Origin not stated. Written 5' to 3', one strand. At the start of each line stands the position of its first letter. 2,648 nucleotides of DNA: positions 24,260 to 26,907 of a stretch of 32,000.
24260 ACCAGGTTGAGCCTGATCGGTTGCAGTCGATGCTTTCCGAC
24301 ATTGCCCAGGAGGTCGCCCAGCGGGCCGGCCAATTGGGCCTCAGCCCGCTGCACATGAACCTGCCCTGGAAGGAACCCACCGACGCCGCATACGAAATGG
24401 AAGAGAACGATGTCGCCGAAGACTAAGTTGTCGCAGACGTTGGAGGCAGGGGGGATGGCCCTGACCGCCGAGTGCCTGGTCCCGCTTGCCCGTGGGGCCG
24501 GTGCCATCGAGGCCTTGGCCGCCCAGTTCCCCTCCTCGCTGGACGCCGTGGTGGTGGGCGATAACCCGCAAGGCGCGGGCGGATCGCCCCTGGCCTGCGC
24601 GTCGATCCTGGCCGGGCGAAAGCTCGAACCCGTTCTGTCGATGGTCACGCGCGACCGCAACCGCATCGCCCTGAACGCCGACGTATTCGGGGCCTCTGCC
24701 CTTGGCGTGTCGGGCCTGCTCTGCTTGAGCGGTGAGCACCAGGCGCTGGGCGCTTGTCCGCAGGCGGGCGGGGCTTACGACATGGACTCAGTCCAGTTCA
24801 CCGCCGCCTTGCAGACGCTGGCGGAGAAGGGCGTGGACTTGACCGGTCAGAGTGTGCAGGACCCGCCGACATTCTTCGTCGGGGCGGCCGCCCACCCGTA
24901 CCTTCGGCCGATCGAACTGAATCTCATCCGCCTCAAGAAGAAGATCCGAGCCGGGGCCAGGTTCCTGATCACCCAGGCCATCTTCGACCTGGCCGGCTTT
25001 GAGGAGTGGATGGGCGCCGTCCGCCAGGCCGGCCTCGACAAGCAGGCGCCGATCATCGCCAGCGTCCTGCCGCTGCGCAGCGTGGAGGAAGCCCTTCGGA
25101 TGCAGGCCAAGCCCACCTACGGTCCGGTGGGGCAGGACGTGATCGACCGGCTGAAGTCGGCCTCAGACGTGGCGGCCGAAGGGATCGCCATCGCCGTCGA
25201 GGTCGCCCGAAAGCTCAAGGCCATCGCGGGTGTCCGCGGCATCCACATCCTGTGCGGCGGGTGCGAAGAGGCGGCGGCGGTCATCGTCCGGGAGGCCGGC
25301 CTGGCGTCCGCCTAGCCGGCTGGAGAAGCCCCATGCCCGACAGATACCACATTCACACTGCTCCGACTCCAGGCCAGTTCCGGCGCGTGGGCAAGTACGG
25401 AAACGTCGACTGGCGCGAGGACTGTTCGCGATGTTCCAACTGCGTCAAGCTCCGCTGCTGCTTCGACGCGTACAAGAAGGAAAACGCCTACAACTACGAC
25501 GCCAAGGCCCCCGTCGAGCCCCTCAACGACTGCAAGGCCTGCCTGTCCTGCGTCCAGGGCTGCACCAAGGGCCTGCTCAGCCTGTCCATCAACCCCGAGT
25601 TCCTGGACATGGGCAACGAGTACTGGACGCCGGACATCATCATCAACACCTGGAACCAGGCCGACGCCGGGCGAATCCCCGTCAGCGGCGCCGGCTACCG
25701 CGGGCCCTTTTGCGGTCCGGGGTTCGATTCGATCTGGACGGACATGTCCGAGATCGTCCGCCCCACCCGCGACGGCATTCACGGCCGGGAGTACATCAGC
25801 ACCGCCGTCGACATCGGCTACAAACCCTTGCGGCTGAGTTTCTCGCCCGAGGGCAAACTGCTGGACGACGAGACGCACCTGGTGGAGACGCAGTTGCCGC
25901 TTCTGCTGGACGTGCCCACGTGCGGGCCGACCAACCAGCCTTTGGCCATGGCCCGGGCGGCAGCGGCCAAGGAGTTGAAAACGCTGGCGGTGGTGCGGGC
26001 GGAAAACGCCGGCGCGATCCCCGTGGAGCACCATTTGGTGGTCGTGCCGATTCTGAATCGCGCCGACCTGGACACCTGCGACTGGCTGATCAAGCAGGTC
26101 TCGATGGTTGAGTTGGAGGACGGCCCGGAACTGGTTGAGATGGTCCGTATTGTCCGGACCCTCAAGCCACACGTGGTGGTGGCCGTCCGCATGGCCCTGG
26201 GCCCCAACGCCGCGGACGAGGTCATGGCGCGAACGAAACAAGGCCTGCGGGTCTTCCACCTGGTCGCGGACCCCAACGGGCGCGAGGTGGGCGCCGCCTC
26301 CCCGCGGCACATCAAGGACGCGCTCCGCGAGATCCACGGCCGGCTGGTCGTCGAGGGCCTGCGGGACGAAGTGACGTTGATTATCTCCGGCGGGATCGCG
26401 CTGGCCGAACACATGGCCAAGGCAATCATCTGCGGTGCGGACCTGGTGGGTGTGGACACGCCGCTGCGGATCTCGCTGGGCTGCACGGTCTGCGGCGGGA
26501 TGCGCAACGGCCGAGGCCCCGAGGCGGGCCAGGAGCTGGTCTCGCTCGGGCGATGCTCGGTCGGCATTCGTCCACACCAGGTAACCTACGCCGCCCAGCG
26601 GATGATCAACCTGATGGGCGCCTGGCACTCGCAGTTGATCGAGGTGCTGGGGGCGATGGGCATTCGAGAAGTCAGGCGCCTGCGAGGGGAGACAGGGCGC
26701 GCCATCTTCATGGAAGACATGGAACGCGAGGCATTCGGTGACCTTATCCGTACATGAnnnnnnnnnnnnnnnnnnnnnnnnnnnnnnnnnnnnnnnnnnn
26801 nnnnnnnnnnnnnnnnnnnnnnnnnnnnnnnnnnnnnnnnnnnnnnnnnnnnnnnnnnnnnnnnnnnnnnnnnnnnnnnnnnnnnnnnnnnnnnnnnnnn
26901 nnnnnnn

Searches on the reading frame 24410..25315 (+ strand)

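Call 7: search_protein_families(library=pfam, proteins=[window:24410-25315:+], max_evalue=0.001)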
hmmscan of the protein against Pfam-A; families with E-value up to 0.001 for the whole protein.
window:24410-25315:+ (301 aa): 1 family
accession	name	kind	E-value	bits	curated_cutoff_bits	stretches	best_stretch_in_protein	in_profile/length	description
PF02219.23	MTHFR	-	2.7e-22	79.9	24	1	56-296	55-286/287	Methylenetetrahydrofolate reductase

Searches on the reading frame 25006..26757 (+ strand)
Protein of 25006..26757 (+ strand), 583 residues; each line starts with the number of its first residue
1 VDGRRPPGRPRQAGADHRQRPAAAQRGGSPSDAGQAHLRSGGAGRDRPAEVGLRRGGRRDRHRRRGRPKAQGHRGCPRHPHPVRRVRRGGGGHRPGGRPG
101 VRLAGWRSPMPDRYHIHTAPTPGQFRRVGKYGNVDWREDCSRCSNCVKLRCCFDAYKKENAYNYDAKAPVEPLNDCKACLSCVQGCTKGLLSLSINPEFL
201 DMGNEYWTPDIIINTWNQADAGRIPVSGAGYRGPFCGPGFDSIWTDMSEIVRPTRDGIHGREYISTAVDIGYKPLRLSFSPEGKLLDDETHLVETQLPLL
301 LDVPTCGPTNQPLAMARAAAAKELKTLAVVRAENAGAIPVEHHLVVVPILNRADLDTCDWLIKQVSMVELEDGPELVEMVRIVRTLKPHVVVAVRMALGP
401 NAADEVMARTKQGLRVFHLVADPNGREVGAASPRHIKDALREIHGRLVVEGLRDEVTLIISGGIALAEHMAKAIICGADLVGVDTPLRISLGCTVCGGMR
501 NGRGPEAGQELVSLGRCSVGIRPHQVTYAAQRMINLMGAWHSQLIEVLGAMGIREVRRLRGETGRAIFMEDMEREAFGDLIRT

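Call 7: search_protein_families(library=pfam, proteins=[window:25006-26757:+], max_evalue=0.001)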
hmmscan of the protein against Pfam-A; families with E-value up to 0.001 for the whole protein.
window:25006-26757:+ (583 aa): 1 family
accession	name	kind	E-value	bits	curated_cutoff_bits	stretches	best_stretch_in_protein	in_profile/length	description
PF01645.23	Glu_synthase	-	1.7e-10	41.1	20.4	1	438-499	258-319/369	Conserved region in glutamate synthase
